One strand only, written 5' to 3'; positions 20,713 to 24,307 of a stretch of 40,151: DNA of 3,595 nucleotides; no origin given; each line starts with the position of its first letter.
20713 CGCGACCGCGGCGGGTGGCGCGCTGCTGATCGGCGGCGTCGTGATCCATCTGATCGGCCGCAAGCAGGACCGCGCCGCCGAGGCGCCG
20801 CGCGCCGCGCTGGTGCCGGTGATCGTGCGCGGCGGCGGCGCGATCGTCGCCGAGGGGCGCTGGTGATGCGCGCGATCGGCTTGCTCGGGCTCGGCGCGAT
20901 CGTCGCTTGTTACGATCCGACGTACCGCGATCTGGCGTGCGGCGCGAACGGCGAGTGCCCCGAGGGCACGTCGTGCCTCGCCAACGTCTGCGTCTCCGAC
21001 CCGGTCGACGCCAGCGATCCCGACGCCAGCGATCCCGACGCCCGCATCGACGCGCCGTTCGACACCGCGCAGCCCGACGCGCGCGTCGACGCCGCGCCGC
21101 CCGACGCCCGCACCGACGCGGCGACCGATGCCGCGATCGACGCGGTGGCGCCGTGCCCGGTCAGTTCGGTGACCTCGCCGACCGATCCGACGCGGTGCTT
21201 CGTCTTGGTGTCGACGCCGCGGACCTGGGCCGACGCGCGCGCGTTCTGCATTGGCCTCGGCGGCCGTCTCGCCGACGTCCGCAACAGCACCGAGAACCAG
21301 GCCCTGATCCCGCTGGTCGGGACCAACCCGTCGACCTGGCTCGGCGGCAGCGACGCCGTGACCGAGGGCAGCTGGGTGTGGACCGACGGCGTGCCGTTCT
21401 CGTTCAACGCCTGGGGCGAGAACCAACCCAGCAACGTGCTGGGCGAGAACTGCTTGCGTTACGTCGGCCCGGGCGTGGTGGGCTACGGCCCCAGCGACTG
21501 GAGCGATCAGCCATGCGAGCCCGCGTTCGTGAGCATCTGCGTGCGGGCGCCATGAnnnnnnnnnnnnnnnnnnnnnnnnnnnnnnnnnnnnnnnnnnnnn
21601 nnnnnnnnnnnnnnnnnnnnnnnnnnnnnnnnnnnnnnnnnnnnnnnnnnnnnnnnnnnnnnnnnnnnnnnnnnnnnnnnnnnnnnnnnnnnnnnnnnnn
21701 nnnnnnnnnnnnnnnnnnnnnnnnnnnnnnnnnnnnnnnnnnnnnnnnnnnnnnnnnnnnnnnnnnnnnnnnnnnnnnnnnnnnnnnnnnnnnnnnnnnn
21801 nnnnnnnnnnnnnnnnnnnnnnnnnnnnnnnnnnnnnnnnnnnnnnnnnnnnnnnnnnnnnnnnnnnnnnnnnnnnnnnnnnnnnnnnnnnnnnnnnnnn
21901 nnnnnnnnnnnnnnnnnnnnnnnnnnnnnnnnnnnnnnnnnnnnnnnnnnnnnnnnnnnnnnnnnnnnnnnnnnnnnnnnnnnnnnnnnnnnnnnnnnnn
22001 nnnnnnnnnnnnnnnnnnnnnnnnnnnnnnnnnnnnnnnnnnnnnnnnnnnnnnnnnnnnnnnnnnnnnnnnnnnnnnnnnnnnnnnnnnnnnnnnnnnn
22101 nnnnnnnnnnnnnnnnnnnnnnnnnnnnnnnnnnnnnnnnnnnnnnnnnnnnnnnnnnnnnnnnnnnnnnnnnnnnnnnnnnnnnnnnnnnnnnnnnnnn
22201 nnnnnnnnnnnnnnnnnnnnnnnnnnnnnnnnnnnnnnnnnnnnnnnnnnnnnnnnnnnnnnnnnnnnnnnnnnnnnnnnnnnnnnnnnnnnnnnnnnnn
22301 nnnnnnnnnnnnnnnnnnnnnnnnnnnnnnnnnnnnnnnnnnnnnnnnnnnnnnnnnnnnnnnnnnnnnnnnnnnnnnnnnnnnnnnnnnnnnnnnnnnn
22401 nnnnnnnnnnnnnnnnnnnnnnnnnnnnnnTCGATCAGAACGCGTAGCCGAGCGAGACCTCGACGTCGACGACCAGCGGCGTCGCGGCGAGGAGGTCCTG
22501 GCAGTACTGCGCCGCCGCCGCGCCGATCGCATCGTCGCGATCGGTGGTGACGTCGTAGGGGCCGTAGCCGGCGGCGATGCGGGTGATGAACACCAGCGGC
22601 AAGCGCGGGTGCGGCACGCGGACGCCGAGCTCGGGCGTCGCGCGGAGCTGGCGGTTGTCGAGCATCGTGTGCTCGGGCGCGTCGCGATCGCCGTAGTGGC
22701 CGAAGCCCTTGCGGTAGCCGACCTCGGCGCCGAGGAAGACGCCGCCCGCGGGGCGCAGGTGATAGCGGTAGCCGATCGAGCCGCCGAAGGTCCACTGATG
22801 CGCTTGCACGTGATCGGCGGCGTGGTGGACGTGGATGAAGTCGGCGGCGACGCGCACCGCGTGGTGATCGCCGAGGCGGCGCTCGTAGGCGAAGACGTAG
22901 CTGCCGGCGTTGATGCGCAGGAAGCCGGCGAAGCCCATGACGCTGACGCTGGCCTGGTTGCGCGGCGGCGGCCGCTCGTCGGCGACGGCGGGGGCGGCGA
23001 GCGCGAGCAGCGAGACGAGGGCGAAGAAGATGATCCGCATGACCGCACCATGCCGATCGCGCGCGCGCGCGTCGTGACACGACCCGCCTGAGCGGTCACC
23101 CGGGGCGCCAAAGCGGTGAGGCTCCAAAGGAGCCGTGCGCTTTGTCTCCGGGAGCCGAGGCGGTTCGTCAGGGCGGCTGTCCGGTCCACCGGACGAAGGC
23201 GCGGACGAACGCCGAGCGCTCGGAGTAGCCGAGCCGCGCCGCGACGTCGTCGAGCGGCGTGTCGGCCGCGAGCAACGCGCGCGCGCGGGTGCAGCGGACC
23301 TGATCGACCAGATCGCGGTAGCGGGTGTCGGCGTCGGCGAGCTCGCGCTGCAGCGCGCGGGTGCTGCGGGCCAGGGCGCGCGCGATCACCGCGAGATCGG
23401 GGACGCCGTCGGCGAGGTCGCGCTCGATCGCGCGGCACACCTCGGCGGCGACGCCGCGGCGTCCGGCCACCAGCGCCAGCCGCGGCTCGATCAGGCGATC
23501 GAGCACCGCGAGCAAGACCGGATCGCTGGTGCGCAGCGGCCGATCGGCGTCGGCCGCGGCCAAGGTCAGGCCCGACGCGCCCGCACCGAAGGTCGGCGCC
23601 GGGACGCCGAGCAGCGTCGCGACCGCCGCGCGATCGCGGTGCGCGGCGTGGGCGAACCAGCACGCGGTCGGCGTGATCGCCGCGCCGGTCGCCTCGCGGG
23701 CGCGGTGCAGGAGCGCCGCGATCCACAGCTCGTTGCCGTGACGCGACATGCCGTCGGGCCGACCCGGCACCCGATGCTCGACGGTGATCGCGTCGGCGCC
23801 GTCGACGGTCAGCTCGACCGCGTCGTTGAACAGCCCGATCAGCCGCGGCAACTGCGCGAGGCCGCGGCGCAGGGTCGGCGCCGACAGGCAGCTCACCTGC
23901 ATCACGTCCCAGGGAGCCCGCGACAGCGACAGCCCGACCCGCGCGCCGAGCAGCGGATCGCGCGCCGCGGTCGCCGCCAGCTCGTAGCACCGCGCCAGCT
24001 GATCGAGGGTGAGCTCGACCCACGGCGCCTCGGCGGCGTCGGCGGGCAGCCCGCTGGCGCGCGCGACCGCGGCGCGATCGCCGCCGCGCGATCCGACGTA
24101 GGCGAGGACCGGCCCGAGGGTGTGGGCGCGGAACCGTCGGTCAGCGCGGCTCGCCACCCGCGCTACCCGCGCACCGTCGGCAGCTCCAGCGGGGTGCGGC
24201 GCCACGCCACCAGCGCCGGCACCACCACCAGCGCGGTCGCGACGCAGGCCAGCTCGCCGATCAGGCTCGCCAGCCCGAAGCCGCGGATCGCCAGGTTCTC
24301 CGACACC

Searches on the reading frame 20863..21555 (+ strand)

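Call 12: search_protein_families(library=pfam, proteins=[window:20863-21555:+], max_evalue=0.01)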
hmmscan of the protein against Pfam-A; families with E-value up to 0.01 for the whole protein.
window:20863-21555:+ (230 aa): 1 family
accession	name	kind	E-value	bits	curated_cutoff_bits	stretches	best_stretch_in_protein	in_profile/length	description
PF00059.27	Lectin_C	-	1.3e-13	52.1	22.6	1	119-227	2-106/107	Lectin C-type domain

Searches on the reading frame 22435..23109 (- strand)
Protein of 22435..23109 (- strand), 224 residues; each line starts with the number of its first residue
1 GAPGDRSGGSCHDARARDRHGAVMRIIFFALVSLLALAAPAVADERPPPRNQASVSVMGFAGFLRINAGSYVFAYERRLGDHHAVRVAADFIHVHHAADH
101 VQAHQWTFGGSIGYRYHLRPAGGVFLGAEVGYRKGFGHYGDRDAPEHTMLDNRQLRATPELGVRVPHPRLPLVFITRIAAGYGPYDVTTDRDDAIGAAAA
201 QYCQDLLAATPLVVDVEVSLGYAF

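Call 12: search_protein_families(library=pfam, proteins=[window:22435-23109:-], max_evalue=0.01)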
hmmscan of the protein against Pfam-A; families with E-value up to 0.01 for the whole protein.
window:22435-23109:- (224 aa): 1 family
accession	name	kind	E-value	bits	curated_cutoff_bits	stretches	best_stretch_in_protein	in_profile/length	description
PF13505.12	OMP_b-brl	-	7e-05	23.5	28.7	1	29-135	1-112/175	Outer membrane protein beta-barrel domain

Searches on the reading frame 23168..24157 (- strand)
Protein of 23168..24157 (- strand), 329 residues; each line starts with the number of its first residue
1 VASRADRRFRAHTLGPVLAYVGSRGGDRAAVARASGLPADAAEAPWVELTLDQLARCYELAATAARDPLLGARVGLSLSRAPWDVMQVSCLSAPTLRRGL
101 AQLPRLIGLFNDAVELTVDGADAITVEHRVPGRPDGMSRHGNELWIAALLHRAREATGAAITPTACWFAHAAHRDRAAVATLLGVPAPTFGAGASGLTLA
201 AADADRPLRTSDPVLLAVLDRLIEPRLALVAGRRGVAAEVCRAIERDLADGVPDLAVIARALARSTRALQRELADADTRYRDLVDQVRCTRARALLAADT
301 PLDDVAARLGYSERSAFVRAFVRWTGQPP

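Call 12: search_protein_families(library=pfam, proteins=[window:23168-24157:-], max_evalue=0.01)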
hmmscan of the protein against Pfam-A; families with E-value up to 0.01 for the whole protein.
window:23168-24157:- (329 aa): 3 families
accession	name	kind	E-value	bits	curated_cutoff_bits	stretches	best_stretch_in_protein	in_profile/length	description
PF12625.12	Arabinose_bd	-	6e-26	92.1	27.6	1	25-208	1-185/185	Arabinose-binding domain of AraC transcription regulator, N-term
PF12833.13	HTH_18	-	1.9e-15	57.3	33.6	1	258-329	1-74/80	Helix-turn-helix domain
PF13384.12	HTH_23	-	0.0038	17.4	24.6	0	289-322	5-42/50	Homeodomain-like domain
